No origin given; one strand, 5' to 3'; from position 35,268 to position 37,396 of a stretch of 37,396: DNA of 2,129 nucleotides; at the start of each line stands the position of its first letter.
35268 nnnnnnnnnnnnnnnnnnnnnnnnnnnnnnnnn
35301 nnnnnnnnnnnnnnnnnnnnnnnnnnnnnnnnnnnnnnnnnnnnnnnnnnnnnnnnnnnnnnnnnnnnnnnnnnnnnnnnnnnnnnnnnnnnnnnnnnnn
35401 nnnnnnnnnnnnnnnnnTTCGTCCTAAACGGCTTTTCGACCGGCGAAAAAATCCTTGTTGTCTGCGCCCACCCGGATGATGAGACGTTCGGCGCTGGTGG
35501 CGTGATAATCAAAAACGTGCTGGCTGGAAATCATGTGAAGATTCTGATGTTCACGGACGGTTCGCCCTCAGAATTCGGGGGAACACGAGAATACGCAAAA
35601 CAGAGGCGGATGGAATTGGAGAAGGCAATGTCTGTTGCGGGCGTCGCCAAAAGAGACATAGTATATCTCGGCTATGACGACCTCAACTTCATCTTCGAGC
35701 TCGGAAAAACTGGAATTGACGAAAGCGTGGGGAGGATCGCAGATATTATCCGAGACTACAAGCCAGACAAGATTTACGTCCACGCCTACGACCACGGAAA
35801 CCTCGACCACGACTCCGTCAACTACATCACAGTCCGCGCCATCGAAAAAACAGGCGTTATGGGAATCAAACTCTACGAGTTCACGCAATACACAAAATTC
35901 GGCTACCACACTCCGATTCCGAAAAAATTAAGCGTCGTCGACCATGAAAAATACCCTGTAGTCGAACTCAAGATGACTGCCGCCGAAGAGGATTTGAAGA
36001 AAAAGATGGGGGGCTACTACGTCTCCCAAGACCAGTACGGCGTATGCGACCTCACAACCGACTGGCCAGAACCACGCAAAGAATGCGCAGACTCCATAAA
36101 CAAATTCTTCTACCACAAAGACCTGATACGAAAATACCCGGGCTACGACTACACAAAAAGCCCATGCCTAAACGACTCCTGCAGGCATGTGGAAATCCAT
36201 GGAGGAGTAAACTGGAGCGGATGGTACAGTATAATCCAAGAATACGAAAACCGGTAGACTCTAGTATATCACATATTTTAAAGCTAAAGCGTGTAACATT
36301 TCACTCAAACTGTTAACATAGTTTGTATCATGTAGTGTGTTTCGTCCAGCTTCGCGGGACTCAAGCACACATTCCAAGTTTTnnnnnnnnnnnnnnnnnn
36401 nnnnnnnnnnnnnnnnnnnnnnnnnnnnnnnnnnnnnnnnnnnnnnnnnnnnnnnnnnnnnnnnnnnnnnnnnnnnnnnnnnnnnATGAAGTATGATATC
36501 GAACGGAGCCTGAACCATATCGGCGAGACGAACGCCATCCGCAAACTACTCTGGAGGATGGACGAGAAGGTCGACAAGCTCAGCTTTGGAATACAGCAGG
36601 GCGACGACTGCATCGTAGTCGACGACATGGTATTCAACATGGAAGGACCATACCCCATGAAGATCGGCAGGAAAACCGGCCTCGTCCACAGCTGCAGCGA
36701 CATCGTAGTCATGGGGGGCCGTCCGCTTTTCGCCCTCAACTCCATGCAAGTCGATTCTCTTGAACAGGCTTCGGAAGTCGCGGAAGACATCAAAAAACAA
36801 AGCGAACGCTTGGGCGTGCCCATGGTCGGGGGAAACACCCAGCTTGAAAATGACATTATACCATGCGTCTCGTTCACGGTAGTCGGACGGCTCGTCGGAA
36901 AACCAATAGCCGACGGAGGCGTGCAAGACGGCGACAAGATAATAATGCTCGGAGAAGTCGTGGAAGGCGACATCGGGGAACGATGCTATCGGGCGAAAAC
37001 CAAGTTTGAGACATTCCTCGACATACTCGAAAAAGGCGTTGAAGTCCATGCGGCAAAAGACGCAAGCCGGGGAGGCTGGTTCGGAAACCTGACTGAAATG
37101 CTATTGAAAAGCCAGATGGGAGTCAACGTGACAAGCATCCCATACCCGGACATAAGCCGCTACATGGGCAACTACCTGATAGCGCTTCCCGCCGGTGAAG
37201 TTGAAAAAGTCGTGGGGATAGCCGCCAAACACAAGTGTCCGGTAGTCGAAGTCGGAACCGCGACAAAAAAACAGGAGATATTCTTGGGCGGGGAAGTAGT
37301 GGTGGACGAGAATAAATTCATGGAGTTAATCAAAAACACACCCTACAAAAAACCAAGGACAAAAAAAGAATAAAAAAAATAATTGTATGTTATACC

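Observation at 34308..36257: Single-ORF fusion of an acyltransferase-3-clan membrane domain with a PIG-L deacetylase, hinting at a GPI-like lipid pathway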

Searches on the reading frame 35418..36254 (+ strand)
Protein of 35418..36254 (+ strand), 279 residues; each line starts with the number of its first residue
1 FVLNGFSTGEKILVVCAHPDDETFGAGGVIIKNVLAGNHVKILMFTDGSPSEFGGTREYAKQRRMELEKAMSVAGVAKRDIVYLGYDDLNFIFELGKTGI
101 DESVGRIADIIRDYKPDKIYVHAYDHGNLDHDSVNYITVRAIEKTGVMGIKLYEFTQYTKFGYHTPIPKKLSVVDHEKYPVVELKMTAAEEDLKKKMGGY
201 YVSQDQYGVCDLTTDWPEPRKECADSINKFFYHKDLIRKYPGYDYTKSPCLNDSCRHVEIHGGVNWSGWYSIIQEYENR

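Call 3: search_protein_families(library=pfam, proteins=[window:35418-36254:+], max_evalue=1)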
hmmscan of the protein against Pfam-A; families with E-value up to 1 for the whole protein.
window:35418-36254:+ (279 aa): 1 family
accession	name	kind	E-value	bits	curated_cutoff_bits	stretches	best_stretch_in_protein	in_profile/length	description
PF02585.22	PIG-L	-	1.2e-23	84.4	28.2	1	13-141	1-128/129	GlcNAc-PI de-N-acetylase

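Call 30: search_solved_structures(query=A3, max_evalue=0.01, show_alignments=5)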
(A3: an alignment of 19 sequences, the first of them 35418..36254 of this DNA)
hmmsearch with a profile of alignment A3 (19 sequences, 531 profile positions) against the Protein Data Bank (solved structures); distinct sequences matched with E-value up to 0.01: 12.
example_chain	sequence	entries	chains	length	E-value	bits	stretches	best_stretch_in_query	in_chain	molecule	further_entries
8bgn_A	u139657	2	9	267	1.1e-14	57.1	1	235-371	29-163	Diacetylchitobiose deacetylase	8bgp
8bgo_A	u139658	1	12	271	1.2e-14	57.1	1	235-371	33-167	Diacetylchitobiose deacetylase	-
3we7_A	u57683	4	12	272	2.9e-13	52.4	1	235-366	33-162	Putative uncharacterized protein PH0499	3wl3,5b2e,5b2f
3wl4_A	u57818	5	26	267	1.5e-12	50.1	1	235-350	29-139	Uncharacterized protein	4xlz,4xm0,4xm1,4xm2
2ixd_A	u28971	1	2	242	1.5e-09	40.2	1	239-384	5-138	LMBE-RELATED PROTEIN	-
1q7t_A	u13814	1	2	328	2.1e-07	33.1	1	232-305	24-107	hypothetical protein Rv1170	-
4ewl_A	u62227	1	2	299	5.9e-07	31.6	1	237-306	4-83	1D-myo-inositol 2-acetamido-2-deoxy-alpha-D-glucopyranoside deacetylase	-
1q74_A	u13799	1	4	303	6e-07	31.6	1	237-306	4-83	1D-myo-inositol 2-acetamido-2-deoxy-alpha-D-glucopyranoside Deacetylase (MshB)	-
6p2t_A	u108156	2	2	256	1.8e-06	30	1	236-375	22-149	N-acetyl-alpha-D-glucosaminyl L-malate deacetylase 1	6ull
5bmo_A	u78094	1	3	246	8.2e-06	27.9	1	235-310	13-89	Putative uncharacterized protein LnmX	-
1uan_A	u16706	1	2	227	0.0016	20.3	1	240-305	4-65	hypothetical protein TT1542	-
5cgz_A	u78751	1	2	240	0.0017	20.2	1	238-316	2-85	4-oxalmesaconate hydratase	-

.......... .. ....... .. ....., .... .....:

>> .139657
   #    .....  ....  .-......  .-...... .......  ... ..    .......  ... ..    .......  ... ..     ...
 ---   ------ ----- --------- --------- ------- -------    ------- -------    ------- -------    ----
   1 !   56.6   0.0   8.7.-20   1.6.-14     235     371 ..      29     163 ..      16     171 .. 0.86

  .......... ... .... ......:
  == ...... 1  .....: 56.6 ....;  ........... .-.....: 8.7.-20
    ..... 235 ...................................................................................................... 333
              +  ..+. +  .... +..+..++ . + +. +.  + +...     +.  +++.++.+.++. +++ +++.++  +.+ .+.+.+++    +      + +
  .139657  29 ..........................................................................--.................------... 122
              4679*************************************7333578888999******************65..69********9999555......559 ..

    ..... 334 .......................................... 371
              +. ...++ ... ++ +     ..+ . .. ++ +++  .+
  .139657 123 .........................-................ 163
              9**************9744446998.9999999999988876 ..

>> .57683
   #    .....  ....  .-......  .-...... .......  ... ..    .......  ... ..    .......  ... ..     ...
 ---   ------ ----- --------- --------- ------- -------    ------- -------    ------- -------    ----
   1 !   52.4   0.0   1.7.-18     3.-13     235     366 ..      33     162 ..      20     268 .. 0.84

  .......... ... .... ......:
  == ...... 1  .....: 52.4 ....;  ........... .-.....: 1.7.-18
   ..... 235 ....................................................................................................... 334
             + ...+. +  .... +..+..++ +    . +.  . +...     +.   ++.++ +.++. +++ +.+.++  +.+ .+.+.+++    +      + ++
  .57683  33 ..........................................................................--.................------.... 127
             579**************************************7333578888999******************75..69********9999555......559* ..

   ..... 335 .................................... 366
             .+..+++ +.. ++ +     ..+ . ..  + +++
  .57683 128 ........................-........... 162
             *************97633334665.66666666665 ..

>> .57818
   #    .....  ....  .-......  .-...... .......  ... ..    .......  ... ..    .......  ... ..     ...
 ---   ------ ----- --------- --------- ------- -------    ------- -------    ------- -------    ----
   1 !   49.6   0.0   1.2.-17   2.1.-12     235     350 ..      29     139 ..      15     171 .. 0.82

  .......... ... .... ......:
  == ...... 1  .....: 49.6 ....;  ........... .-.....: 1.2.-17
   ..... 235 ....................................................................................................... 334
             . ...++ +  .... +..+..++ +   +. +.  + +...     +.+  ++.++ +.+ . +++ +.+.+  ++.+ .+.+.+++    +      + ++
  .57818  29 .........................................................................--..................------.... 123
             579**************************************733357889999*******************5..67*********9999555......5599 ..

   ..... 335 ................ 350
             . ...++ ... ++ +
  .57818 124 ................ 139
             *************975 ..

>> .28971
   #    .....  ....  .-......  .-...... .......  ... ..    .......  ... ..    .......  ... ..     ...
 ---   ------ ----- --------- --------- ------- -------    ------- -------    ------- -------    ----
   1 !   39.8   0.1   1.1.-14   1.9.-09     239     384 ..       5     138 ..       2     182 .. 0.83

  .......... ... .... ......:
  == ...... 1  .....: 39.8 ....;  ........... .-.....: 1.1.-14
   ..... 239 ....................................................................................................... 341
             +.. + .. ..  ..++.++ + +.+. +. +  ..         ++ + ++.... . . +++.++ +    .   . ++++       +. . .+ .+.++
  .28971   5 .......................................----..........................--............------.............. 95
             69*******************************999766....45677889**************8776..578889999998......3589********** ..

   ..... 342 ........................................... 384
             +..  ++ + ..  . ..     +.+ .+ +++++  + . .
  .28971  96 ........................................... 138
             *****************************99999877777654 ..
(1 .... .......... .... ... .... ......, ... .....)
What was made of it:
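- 35442..35852 (+): PIG-L/LmbE (CE14) deacetylase core, aa 379-515, predicted to lie outside the cell. A PDB profile search gives diacetylchitobiose deacetylase at E 1e-14, plus BC1534 and MshB (call 30).
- The closest solved PIG-L relatives are chitobiose deacetylases (E 1e-14), not MshB (E 6e-7) (call 30). The closest solved PIG-L relatives act in archaeal chitin catabolism (call 30).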

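Call 36: find_homologous_proteins(query=A3, max_evalue=1e-8)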
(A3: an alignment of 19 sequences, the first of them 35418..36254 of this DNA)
Query A3 (19 sequences) (279 aa, profile of the alignment): 15 proteins with E <= 1e-8 among 8000 candidates.
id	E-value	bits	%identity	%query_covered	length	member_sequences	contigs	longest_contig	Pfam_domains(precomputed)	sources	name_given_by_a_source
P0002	2.4e-223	761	52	100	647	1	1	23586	PF02585.23,PF07786.19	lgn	-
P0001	6.0e-219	746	100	100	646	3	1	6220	PF02585.23,PF07786.19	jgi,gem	-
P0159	2.7e-211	721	44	96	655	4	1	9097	PF02585.23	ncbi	-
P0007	1.3e-99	352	53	84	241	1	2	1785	PF02585.23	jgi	jgi:LmbE family N-acetylglucosaminyl deacetylase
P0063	1.3e-95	339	28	94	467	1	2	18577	PF02585.23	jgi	-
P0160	4.4e-32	129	27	85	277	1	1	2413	PF02585.23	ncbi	-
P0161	3.4e-30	123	31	70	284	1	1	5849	PF02585.23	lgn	-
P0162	5.4e-30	123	25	86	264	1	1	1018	PF02585.23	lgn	-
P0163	6.1e-27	113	24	88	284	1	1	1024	PF02585.23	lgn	-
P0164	2.3e-17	81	27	67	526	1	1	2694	PF02585.23,PF13641.13,PF00535.33,PF12804.14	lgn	-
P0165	1.5e-15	75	28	57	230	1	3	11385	PF02585.23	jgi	jgi:LmbE family N-acetylglucosaminyl deacetylase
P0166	3.0e-15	74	25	58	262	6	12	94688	PF02585.23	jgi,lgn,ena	-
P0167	1.8e-14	71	32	65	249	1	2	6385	PF02585.23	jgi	jgi:LmbE family N-acetylglucosaminyl deacetylase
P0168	1.5e-13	68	26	64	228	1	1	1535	PF02585.23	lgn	-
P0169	3.4e-13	67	27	56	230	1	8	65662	PF02585.23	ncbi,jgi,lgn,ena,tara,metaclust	tara:strand:- start:30075 stop:30767 length:693 start_codon:yes stop_codon:yes gene_type:complete|me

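Call 57: list_cluster_members(proteins=[P0159, P0006, P0057, P0011, P0014, P0016, P0019, P0043, P0008, P0009])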
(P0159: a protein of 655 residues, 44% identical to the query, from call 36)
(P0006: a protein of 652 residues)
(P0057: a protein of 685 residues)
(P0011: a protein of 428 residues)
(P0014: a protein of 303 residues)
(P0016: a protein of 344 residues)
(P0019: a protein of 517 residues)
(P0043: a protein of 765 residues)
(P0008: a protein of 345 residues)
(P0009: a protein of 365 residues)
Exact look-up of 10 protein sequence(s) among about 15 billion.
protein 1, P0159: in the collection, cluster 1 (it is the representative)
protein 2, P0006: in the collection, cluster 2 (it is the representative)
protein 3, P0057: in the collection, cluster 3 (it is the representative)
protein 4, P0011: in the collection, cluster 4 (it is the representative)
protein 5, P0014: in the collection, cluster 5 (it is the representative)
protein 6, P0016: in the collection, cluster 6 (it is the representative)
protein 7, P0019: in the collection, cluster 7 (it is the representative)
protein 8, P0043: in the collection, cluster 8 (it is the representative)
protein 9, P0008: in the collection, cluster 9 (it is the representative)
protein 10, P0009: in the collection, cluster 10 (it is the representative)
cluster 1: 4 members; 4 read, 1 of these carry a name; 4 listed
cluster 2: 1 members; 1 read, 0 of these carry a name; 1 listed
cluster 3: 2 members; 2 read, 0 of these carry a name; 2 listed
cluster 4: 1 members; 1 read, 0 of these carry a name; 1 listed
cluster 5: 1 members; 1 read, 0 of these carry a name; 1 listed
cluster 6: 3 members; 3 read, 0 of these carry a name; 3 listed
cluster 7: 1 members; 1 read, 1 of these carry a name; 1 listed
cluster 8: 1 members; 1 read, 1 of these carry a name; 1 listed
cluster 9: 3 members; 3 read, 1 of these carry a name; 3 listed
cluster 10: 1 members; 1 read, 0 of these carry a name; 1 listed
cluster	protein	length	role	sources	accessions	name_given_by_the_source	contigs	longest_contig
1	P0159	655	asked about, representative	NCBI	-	-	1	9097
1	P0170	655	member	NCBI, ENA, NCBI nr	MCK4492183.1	MAG: PIG-L family deacetylase [Candidatus Altiarchaeales archaeon] | PIG-L family deacetylase [Candidatus Altiarchaeales archaeon]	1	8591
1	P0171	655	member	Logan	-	-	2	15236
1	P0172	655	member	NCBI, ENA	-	-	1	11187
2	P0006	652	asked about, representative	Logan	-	-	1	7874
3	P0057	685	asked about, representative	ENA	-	-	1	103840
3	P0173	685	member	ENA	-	-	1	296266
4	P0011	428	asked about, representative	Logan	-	-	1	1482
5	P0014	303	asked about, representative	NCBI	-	-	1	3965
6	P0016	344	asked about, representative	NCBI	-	-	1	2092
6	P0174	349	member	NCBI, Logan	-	-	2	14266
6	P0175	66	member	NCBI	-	-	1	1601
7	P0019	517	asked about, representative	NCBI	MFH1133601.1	MAG: PIG-L deacetylase family protein [Nanoarchaeota archaeon]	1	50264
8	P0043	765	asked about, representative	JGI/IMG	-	LmbE family N-acetylglucosaminyl deacetylase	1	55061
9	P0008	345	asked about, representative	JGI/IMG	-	-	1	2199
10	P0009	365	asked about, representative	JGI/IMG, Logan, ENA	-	-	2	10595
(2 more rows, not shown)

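Call 76: find_encoding_contigs(protein=P0159, flank=8000, max_places=3)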
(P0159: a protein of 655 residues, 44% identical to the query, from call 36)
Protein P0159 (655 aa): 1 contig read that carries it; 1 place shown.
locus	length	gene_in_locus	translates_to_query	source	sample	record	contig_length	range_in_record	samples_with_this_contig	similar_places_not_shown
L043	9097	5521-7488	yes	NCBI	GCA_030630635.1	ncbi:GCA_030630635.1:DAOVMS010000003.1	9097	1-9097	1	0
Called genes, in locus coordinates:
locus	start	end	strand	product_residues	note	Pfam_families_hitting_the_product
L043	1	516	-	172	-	?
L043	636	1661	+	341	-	-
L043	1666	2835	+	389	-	PF01926:MMR_HSR1, PF02421:FeoB_N (weak), PF08438:YGR210-like_G4, PF02824:TGS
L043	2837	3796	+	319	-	PF00288:GHMP_kinases_N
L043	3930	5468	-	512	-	PF01406:tRNA-synt_1e (faint), PF01921:tRNA-synt_1f, PF09334:tRNA-synt_1g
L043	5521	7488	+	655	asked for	PF02585:PIG-L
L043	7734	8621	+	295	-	PF00586:AIRS, PF02769:AIRS_C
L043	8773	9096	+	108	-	?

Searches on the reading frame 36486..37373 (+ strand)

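Call 7: search_protein_families(library=pfam, proteins=[window:36486-37373:+], max_evalue=0.001)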
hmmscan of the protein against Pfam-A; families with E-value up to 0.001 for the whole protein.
window:36486-37373:+ (295 aa): 2 families
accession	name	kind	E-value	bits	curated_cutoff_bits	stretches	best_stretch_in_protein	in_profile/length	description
PF00586.29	AIRS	-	1.7e-14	54.6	24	1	57-135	32-111/112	AIR synthase related protein, N-terminal domain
PF02769.27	AIRS_C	-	2.5e-13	50.9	23.1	1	169-266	43-152/156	AIR synthase related protein, C-terminal domain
